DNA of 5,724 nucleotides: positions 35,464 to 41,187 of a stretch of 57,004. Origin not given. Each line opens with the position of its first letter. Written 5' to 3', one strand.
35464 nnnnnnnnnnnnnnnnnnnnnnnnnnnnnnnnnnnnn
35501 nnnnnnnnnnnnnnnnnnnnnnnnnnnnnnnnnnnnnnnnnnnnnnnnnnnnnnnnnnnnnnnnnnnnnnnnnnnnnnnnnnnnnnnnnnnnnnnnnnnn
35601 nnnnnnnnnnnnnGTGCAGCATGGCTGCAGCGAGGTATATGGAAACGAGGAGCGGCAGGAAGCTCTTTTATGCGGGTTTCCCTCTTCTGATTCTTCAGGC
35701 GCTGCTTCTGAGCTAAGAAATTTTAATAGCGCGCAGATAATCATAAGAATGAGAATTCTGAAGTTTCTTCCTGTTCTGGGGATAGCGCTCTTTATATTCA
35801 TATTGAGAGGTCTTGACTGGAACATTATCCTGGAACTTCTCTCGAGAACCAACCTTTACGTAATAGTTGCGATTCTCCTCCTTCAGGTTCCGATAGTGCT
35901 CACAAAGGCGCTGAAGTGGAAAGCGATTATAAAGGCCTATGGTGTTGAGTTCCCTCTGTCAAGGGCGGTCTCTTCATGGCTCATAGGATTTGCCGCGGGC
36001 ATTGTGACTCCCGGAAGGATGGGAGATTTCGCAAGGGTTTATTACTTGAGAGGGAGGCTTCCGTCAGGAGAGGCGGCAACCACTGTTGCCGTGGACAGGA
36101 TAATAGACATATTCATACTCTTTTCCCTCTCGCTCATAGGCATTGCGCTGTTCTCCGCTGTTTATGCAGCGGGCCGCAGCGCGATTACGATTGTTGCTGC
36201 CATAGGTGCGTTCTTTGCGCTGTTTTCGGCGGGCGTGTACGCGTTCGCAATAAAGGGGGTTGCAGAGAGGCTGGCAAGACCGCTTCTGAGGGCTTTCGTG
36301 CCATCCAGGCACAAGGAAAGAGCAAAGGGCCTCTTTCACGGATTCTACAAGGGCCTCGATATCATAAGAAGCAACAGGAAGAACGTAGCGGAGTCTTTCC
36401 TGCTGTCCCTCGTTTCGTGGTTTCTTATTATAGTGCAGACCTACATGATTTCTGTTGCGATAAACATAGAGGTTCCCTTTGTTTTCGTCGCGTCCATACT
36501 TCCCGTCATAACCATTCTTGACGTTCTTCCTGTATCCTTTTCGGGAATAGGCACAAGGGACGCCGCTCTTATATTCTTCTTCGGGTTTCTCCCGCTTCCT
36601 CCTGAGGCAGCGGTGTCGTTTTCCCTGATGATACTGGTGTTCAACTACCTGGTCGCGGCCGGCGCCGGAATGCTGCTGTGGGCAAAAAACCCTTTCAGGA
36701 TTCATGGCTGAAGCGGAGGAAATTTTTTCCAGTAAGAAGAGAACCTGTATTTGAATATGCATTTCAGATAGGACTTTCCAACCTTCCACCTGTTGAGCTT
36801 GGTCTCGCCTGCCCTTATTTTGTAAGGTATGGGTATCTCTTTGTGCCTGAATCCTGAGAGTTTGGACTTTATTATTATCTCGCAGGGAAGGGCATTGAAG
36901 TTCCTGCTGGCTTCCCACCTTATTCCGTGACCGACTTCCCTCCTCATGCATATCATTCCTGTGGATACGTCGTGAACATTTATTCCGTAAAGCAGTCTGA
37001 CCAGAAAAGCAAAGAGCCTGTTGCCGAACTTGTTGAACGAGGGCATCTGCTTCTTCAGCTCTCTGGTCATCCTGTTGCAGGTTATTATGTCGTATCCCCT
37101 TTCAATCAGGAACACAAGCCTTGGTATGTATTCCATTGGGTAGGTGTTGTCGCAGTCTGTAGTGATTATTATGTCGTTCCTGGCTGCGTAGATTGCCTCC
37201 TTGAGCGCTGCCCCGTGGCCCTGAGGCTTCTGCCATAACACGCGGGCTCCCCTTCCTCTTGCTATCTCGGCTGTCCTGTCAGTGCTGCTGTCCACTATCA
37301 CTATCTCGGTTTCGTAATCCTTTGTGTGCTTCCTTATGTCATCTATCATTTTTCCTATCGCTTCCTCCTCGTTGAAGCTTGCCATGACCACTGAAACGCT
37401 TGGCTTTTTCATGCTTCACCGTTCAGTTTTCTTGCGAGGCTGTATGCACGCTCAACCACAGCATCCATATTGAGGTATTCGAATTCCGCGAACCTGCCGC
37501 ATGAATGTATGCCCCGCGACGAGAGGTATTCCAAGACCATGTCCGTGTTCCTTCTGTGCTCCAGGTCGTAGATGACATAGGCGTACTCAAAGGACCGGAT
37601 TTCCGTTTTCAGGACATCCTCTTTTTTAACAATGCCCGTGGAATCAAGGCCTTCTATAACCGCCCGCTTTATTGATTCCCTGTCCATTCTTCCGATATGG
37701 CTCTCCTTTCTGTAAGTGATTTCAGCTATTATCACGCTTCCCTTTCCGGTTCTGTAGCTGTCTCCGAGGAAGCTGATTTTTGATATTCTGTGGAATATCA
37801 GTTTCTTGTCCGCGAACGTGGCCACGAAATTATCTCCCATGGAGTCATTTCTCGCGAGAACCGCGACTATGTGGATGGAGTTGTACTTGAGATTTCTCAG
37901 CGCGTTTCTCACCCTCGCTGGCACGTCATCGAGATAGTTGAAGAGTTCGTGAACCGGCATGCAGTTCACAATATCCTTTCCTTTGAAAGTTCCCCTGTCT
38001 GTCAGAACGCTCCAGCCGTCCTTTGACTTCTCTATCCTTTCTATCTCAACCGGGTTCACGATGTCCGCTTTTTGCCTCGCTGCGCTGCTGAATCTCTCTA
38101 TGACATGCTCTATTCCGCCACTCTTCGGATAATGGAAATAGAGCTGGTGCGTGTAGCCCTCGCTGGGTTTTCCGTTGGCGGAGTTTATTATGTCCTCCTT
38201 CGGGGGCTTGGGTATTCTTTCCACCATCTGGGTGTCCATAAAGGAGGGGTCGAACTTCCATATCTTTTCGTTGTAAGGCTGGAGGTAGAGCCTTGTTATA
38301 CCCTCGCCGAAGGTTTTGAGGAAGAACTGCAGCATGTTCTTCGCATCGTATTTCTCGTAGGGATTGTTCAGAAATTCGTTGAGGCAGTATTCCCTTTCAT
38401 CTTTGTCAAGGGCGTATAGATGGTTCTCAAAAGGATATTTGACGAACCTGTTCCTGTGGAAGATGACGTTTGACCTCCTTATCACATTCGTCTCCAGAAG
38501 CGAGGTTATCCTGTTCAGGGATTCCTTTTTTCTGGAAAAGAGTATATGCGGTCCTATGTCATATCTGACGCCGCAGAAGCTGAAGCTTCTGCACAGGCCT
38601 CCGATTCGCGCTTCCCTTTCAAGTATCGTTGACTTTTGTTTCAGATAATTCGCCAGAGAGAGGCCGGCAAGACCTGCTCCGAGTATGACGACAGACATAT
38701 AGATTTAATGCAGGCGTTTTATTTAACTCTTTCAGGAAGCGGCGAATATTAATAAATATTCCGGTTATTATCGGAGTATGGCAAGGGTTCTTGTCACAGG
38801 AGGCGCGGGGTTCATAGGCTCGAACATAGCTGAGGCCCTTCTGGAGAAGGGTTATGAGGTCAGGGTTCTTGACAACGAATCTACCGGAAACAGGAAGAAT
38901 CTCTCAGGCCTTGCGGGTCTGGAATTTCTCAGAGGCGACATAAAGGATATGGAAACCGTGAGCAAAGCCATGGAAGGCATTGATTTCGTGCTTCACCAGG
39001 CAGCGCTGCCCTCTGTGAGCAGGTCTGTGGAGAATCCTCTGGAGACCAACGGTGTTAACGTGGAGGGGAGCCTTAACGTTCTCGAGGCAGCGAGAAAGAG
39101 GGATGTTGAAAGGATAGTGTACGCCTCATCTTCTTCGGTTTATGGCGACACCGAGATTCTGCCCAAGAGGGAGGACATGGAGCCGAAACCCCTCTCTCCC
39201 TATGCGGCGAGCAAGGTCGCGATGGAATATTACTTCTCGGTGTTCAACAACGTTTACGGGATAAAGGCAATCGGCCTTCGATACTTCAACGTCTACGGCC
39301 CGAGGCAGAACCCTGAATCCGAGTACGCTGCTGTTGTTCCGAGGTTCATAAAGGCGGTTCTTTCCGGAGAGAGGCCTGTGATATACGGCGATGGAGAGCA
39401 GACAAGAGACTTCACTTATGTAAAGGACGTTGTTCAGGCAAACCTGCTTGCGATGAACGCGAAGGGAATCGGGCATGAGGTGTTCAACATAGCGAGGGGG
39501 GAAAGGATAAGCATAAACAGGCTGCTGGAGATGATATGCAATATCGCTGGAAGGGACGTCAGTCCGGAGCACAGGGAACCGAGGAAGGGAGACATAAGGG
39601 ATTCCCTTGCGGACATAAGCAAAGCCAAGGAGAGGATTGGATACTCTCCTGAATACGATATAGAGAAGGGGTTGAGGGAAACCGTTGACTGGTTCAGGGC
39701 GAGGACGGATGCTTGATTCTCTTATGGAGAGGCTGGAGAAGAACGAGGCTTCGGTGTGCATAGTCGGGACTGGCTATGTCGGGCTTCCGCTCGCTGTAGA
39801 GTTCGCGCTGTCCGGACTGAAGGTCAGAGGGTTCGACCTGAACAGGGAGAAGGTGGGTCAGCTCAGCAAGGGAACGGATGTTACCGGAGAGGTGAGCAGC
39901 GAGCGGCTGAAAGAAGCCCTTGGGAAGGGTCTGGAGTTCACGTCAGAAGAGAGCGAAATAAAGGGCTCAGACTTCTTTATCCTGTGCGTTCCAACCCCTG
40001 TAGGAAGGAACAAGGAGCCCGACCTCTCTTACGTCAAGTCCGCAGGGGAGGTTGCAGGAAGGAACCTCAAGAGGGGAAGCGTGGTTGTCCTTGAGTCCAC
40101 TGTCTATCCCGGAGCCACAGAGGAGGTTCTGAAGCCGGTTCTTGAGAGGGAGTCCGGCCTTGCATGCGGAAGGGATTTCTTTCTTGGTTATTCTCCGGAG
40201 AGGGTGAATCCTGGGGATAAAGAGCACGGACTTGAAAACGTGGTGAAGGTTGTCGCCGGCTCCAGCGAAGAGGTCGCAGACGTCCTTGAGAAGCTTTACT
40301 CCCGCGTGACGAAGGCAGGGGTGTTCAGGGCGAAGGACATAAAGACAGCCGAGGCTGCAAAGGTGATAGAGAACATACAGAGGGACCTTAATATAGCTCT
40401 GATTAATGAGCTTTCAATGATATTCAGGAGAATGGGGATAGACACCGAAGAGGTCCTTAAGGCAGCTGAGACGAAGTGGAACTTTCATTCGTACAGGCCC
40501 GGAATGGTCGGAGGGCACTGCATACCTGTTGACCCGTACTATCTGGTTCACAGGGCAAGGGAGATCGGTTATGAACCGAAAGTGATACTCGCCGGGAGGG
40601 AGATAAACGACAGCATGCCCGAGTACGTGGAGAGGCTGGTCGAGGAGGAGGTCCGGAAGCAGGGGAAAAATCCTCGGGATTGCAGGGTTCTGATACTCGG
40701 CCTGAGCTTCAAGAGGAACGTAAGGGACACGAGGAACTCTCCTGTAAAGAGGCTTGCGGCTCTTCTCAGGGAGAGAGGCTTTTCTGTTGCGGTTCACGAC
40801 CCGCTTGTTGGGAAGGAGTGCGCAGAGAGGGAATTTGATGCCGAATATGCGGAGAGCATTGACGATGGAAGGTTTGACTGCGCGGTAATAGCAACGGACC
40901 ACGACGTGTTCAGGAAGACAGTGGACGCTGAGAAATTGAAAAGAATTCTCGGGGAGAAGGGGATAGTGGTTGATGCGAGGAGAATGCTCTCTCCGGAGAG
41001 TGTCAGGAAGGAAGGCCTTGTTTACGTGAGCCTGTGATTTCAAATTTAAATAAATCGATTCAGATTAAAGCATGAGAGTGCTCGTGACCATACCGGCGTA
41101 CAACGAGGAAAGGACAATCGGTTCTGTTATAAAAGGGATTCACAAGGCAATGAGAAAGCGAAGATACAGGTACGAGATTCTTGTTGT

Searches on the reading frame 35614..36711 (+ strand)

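Call 76: search_protein_families(library=pfam, proteins=[window:35614-36711:+], max_evalue=0.01)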
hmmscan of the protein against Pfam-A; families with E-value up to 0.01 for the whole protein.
window:35614-36711:+ (365 aa): 1 family
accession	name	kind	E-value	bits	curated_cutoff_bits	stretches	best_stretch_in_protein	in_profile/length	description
PF03706.18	LPG_synthase_TM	-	4.3e-44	151.6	33.4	1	54-350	6-300/302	Lysylphosphatidylglycerol synthase TM region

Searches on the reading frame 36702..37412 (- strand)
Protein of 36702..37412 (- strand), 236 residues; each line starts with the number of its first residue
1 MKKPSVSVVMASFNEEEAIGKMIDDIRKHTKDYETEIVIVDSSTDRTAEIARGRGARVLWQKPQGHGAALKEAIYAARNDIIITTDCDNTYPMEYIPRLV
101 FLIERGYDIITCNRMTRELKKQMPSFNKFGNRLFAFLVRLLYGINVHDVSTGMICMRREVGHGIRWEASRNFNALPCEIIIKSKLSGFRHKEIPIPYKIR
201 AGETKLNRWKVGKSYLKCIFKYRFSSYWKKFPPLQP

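Call 76: search_protein_families(library=pfam, proteins=[window:36702-37412:-], max_evalue=0.01)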
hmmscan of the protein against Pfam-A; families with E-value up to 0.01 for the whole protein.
window:36702-37412:- (236 aa): 2 families
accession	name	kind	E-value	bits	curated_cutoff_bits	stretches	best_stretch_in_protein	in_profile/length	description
PF00535.33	Glycos_transf_2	-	4.5e-25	89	23.3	1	7-160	1-163/168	Glycosyl transferase family 2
PF13641.12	Glyco_tranf_2_3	-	4.4e-08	33.8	27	1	4-160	1-170/230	Glycosyltransferase like family 2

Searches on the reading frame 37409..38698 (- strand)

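Call 12: search_protein_families(library=pfam, proteins=[window:37409-38698:-], max_evalue=0.001)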
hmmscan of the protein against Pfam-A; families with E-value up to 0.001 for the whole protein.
window:37409-38698:- (429 aa): 4 families
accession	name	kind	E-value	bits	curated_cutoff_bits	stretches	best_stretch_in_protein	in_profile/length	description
PF01593.30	Amino_oxidase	-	3.7e-13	50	19.8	1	10-353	1-363/443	Flavin containing amine oxidoreductase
PF13450.12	NAD_binding_8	-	1.4e-11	45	21.9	1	5-61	1-61/68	NAD(P)-binding Rossmann-like domain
PF01266.30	DAO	-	5.6e-06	26.6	27.9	0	3-33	2-35/353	FAD dependent oxidoreductase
PF03275.19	GLF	-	2.7e-05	24.4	26.3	1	140-328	4-157/203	UDP-galactopyranose mutase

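Call 39: search_protein_families(library=ncbifam, proteins=[window:37409-38698:-], max_evalue=0.0001)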
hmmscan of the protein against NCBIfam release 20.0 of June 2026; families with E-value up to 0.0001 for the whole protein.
window:37409-38698:- (429 aa): 15 families
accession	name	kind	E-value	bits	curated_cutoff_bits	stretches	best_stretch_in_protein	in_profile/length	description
NF005548.0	PRK07208.1-4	equivalog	1.1e-38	133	389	1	2-417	5-442/488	hypothetical protein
NF005547.0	PRK07208.1-3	equivalog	9.1e-32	110.4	380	1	3-424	7-440/465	hypothetical protein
NF005545.0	PRK07208.1-1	equivalog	1.7e-26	92.7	451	1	2-415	9-451/504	hypothetical protein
NF005546.0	PRK07208.1-2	equivalog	7.9e-19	67.6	418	1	3-60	7-68/527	hypothetical protein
NF005560.0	PRK07233.1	equivalog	1.2e-18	67.2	252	2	193-425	195-428/435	hypothetical protein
TIGR00031.1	UDP-GALP_mutase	equivalog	1e-16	60.9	303.75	1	3-185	4-201/378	UDP-galactopyranose mutase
NF005549.0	PRK07208.1-5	equivalog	5.5e-11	41.6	587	0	2-61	6-72/534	hypothetical protein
TIGR03467.1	HpnE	equivalog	1.4e-09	37.8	283.05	1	3-64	1-67/430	hydroxysqualene dehydroxylase HpnE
NF008841.0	PRK11883.1-1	equivalog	8.3e-09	34.9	517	0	1-65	4-74/453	protoporphyrinogen oxidase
NF058655.1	CrtID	equivalog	1.3e-07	30.9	640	1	3-51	1-52/478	bifunctional phytoene desaturase/3,4-desaturase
TIGR00562.1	proto_IX_ox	equivalog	4.3e-07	28.9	97.85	0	2-65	4-72/470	protoporphyrinogen oxidase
NF008845.0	PRK11883.1-5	equivalog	2.8e-06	25.9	560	0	194-287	229-320/468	protoporphyrinogen oxidase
TIGR02734.1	crtI_fam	subfamily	9.1e-06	24.6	238.1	1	3-53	1-54/504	phytoene desaturase family protein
NF053556.1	prodigi_MAP_PigB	equivalog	9.8e-06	24.2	850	0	3-49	157-204/659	prodigiosin MAP biosynthesis oxidoreductase PigB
NF008843.0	PRK11883.1-3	equivalog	1.2e-05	24.6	406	1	3-91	4-98/424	protoporphyrinogen oxidase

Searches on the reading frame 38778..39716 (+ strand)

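Call 12: search_protein_families(library=pfam, proteins=[window:38778-39716:+], max_evalue=0.001)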
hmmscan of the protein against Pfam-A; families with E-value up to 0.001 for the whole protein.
window:38778-39716:+ (312 aa): 11 families
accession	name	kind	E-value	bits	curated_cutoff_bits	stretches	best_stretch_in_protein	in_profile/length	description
PF01370.27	Epimerase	-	1.2e-70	238.1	20.9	1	4-239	1-240/240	NAD dependent epimerase/dehydratase family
PF16363.11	GDP_Man_Dehyd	-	4e-64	217.6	27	1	5-302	1-332/332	GDP-mannose 4,6 dehydratase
PF01073.25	3Beta_HSD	-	9.8e-32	110.5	22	1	5-227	1-230/280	3-beta hydroxysteroid dehydrogenase/isomerase family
PF02719.21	Polysacc_synt_2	-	6.8e-21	75.1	20.2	1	4-262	1-252/293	Polysaccharide biosynthesis protein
PF04321.23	RmlD_sub_bind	-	1.2e-16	61.1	27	1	3-174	2-153/287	RmlD substrate binding domain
PF13460.12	NAD_binding_10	-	7.5e-14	52.4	27.2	1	8-152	1-130/184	NAD(P)H-binding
PF05368.20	NmrA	-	4.2e-10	40.2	27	1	3-118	4-107/298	NmrA-like family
PF07993.18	NAD_binding_4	-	3.1e-08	33.5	20.1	1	59-185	80-220/258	Male sterility protein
PF00106.31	adh_short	-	1e-07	32.1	26.6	1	4-68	3-71/195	short chain dehydrogenase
PF08659.16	KR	-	8.4e-05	23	22.6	1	3-120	2-138/180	KR domain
PF02737.24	3HCDH_N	-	0.00022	21.6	22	1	9-90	6-89/180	3-hydroxyacyl-CoA dehydrogenase, NAD binding domain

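Call 39: search_protein_families(library=ncbifam, proteins=[window:38778-39716:+], max_evalue=0.0001)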
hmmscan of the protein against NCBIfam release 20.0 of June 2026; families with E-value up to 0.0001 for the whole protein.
window:38778-39716:+ (312 aa): 37 families (the best 25 are shown)
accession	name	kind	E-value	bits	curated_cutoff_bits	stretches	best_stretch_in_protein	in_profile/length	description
NF011728.1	PRK15181.1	equivalog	2.7e-77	260.1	760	1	3-307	17-338/348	Vi polysaccharide biosynthesis UDP-N-acetylglucosaminuronic acid C-4 epimerase TviC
TIGR01179.1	galE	equivalog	1.1e-59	202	262.3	1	3-309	1-328/332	UDP-glucose 4-epimerase GalE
TIGR04180.1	EDH_00030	hypoth_equivalog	1.4e-58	198.3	475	1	4-294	1-297/297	NAD-dependent 4,6-dehydratase LegB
TIGR01181.1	dTDP_gluc_dehyt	equivalog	8.7e-57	192.6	365.1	1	3-309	1-314/321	dTDP-glucose 4,6-dehydratase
TIGR02197.1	heptose_epim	equivalog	2.6e-46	158.3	274.6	1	4-307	1-314/316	ADP-glyceromanno-heptose 6-epimerase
NF007956.0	PRK10675.1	subfamily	5.9e-35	121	394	1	3-305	2-328/338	UDP-glucose 4-epimerase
TIGR03466.1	HpnA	hypoth_equivalog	4.8e-34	117.7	367.65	1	3-266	2-254/327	hopanoid-associated sugar epimerase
NF042422.1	oxyalk_red_OleD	equivalog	2.1e-29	102.9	580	1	3-258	2-251/329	2-alkyl-3-oxoalkanoate reductase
NF008360.0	PRK11150.1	equivalog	5.2e-28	98.1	452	1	4-253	2-250/310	ADP-glyceromanno-heptose 6-epimerase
NF007582.0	PRK10217.1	equivalog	6.4e-28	97.9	698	1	1-308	1-333/355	dTDP-glucose 4,6-dehydratase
NF007490.0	PRK10084.1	subfamily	1.2e-27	96.8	649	1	3-310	2-338/361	dTDP-glucose 4,6-dehydratase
NF042423.1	oxyalk_red_Shew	equivalog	6e-25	88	580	1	2-253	9-253/331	2-alkyl-3-oxoalkanoate reductase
NF052578.1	StrlDmthSdmBMthl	equivalog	1.8e-24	87.1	600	1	4-259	3-247/328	sterol demethylase protein SdmB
TIGR01472.1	gmd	equivalog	4e-24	85.4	415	1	4-262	3-273/342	GDP-mannose 4,6-dehydratase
TIGR02622.1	CDP_4_6_dhtase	equivalog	1.4e-23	83.6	278.45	1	3-308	6-332/352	CDP-glucose 4,6-dehydratase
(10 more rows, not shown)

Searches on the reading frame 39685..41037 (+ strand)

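Call 13: search_protein_families(library=pfam, proteins=[window:39685-41037:+], max_evalue=0.001)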
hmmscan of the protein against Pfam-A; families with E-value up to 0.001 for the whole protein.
window:39685-41037:+ (450 aa): 4 families
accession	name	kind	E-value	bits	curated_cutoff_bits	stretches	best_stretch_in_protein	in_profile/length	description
PF03721.20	UDPG_MGDP_dh_N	-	2.8e-38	131.8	27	1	23-202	2-185/187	UDP-glucose/GDP-mannose dehydrogenase family, NAD binding domain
PF00984.24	UDPG_MGDP_dh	-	1.8e-27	95.7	25.4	1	220-309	1-93/94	UDP-glucose/GDP-mannose dehydrogenase family, central domain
PF03720.21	UDPG_MGDP_dh_C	-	3.1e-22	79.4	30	1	336-436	1-102/103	UDP-glucose/GDP-mannose dehydrogenase family, UDP binding domain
PF03446.21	NAD_binding_2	-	1.5e-05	25.5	21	1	24-153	2-108/161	NAD binding domain of 6-phosphogluconate dehydrogenase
